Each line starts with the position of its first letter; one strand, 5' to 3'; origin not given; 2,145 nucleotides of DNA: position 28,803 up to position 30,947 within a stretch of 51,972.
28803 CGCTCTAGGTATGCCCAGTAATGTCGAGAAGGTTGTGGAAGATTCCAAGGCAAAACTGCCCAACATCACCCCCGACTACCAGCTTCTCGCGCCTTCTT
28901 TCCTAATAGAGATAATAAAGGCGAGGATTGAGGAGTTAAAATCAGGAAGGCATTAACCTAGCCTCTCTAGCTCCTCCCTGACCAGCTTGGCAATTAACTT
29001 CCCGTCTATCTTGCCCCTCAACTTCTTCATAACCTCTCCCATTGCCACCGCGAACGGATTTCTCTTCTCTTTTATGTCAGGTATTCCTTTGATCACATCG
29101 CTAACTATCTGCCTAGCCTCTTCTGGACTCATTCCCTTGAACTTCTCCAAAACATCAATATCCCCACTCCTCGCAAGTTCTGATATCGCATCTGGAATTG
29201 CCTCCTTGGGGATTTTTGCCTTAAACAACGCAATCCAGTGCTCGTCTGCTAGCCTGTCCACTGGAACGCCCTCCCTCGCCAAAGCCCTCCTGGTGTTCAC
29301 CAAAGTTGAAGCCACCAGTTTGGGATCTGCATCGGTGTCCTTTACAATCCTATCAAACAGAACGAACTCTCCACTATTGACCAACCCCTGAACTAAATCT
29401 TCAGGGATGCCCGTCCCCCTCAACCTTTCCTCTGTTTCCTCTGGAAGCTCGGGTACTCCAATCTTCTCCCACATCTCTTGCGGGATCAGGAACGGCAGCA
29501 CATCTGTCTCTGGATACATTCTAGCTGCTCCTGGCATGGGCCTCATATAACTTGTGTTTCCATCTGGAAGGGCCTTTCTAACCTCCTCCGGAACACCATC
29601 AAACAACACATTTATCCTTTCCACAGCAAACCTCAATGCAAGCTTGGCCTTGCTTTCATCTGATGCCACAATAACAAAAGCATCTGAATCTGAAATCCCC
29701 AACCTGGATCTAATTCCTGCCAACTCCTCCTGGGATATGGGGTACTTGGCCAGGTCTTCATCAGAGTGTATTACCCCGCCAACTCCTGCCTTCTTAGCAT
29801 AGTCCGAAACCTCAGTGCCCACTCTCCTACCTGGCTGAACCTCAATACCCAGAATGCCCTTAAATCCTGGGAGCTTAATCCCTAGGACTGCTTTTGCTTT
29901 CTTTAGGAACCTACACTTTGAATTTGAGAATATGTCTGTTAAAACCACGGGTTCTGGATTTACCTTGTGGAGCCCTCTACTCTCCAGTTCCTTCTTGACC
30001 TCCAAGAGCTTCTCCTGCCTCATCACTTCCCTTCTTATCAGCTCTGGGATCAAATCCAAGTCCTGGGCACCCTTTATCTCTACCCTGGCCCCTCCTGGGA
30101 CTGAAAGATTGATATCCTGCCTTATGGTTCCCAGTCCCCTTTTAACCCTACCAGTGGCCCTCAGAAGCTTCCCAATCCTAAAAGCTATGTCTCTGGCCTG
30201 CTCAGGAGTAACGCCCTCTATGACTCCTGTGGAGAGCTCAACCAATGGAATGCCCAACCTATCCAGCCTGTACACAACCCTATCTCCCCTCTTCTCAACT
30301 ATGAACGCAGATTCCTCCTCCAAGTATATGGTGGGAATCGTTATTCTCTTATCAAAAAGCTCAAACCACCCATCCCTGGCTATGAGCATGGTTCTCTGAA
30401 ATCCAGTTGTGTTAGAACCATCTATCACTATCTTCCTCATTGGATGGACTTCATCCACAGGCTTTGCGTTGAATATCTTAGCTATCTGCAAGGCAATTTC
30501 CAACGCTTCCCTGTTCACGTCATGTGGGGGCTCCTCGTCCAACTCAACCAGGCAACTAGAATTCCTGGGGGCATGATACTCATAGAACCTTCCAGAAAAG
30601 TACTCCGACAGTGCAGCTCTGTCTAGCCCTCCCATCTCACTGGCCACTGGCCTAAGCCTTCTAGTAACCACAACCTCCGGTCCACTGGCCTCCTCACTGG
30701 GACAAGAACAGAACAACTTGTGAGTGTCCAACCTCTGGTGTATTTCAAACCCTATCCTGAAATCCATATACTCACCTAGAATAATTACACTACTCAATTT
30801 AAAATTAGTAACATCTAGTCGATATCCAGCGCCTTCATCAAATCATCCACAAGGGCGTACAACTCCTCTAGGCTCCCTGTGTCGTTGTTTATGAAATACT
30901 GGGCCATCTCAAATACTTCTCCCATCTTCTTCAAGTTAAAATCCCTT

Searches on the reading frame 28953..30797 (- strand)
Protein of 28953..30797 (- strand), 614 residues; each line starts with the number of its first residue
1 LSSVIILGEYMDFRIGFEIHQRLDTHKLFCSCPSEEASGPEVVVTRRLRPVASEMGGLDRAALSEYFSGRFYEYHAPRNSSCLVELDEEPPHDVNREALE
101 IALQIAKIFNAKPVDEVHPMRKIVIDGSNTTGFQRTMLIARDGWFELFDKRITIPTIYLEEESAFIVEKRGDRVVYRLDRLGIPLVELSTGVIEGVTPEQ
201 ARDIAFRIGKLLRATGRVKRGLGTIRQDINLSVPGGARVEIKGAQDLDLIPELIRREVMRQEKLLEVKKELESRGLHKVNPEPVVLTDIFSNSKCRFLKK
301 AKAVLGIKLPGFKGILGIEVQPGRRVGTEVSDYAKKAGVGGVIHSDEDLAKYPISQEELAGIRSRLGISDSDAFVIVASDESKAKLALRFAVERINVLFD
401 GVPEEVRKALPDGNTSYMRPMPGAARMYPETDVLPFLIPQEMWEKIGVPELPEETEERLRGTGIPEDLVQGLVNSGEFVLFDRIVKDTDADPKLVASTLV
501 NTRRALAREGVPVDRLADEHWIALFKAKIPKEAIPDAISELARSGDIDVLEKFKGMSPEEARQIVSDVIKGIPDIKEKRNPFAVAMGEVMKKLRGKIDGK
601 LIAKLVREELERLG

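Call 31: search_protein_families(library=ncbifam, proteins=[window:28953-30797:-], max_evalue=0.00001)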
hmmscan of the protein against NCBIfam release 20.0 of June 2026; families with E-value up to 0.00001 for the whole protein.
window:28953-30797:- (614 aa): 8 families
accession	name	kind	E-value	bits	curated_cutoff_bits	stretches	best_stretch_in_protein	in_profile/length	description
NF003107.0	PRK04028.1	equivalog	6.4e-215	715.3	456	1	11-612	9-626/630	Glu-tRNA(Gln) amidotransferase subunit GatE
TIGR00134.1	gatE_arch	equivalog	4.4e-198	659.4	319.55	1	12-611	8-619/622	Glu-tRNA(Gln) amidotransferase subunit GatE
NF004012.0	PRK05477.1-2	equivalog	1.7e-30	106.2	338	2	94-273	53-249/481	Asp-tRNA(Asn)/Glu-tRNA(Gln) amidotransferase subunit GatB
TIGR00133.1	gatB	equivalog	4.7e-26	91.3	314.8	1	91-272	51-249/481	Asp-tRNA(Asn)/Glu-tRNA(Gln) amidotransferase subunit GatB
NF004014.0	PRK05477.1-4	equivalog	4.4e-14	52.1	414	1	426-610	270-474/475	Asp-tRNA(Asn)/Glu-tRNA(Gln) amidotransferase subunit GatB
NF004011.1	PRK05477.1-1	equivalog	1.1e-13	50.8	680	1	93-270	50-241/475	Asp-tRNA(Asn)/Glu-tRNA(Gln) amidotransferase subunit GatB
NF004013.0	PRK05477.1-3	equivalog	1.9e-13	49.7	653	0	176-271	163-269/501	Asp-tRNA(Asn)/Glu-tRNA(Gln) amidotransferase subunit GatB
NF004015.0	PRK05477.1-5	equivalog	2.7e-10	39.5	628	0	414-611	269-487/488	Asp-tRNA(Asn)/Glu-tRNA(Gln) amidotransferase subunit GatB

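Call 33: find_homologous_proteins(query=window:28956-30797:-, max_evalue=1e-50)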
Query window:28956-30797:- (614 aa): 8000 proteins with E <= 1e-50 among 8000 candidates; the best 120 are listed.
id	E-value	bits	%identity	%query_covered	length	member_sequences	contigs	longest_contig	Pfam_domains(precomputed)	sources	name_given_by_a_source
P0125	0.0e+0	1330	100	98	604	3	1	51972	PF02637.24,PF02938.20,PF02934.21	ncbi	-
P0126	0.0e+0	1057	78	98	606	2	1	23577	PF02637.24,PF02938.20,PF02934.21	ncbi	-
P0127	0.0e+0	1031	75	98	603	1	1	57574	PF02637.24,PF02938.20,PF02934.21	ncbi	-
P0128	4.2e-287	971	72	98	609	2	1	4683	PF02637.24,PF02938.20,PF02934.21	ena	-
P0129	6.1e-287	971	70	99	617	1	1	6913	PF02637.24,PF02938.20,PF02934.21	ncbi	-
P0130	7.7e-287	971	72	98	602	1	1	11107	PF02637.24,PF02938.20,PF02934.21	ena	-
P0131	4.3e-244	829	65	98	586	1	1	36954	PF02637.24,PF02934.21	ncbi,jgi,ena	-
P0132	4.9e-232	790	62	97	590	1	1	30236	PF02938.20,PF02934.21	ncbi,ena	-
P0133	4.2e-172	592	49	98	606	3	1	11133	PF09424.16,PF02637.24,PF02938.20,PF02934.21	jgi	-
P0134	6.0e-171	588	49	98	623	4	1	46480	PF02637.24,PF02938.20,PF02934.21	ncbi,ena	-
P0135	2.5e-170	586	49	98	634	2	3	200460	PF02637.24,PF02938.20,PF02934.21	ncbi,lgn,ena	-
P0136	2.5e-169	583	50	98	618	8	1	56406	PF02637.24,PF02938.20,PF02934.21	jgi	jgi:glutamyl-tRNA(Gln) amidotransferase subunit E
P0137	6.5e-169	581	48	98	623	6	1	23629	PF02637.24,PF02938.20,PF02934.21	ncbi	ncbi:Glu-tRNA(Gln) amidotransferase subunit GatE [Candidatus Pyrohabitans sp.]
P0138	7.9e-169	581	50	98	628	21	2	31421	PF09424.16,PF02637.24,PF02938.20,PF02934.21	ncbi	ncbi:MAG: Glu-tRNA(Gln) amidotransferase subunit GatE [Thermofilaceae archaeon]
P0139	1.3e-168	580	48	98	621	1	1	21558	PF02637.24,PF02938.20,PF02934.21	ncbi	-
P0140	1.4e-168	580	51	97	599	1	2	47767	PF02637.24,PF02934.21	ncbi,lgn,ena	-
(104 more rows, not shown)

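Call 111: list_cluster_members(proteins=[P0126, P0127, P0129, P0131, P0132, P0246, P0002, P0134, P0135, P0140])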
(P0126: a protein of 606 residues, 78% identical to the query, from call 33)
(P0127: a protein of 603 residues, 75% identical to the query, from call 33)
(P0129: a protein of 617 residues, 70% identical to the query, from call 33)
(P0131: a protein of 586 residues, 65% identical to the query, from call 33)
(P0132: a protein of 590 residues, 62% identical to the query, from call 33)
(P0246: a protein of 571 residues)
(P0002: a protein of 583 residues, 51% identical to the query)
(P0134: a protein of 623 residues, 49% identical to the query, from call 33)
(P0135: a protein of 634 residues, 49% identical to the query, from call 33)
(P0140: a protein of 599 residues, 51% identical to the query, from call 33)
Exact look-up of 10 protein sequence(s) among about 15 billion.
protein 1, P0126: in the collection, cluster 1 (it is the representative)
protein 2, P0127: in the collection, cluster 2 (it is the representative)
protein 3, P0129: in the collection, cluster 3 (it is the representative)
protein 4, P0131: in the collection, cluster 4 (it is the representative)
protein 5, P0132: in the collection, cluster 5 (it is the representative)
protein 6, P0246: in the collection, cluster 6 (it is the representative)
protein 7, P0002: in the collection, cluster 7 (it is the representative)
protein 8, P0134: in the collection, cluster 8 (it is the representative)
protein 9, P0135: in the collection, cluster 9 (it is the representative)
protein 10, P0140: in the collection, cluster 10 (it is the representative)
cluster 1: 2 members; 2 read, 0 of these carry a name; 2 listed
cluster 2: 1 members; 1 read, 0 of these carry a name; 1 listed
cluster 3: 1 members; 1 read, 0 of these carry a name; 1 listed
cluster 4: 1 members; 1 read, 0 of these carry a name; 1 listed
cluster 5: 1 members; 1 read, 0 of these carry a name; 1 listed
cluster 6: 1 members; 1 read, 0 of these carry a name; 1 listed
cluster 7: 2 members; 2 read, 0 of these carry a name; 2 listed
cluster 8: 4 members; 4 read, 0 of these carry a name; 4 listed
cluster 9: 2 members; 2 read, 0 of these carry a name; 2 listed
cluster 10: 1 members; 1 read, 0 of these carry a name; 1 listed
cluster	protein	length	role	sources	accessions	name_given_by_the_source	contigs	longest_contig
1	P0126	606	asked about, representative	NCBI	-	-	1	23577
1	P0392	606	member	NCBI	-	-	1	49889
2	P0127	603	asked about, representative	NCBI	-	-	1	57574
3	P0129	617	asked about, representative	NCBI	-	-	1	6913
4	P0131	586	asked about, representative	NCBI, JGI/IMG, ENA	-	-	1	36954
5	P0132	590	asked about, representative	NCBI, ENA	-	-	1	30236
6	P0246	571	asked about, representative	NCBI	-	-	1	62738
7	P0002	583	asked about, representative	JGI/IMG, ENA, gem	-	-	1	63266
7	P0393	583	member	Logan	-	-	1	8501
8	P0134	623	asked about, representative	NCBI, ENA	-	-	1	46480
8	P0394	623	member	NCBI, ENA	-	-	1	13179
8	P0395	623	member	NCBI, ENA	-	-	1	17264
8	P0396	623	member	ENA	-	-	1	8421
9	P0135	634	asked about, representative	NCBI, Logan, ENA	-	-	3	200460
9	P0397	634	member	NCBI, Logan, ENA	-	-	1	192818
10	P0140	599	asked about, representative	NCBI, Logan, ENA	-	-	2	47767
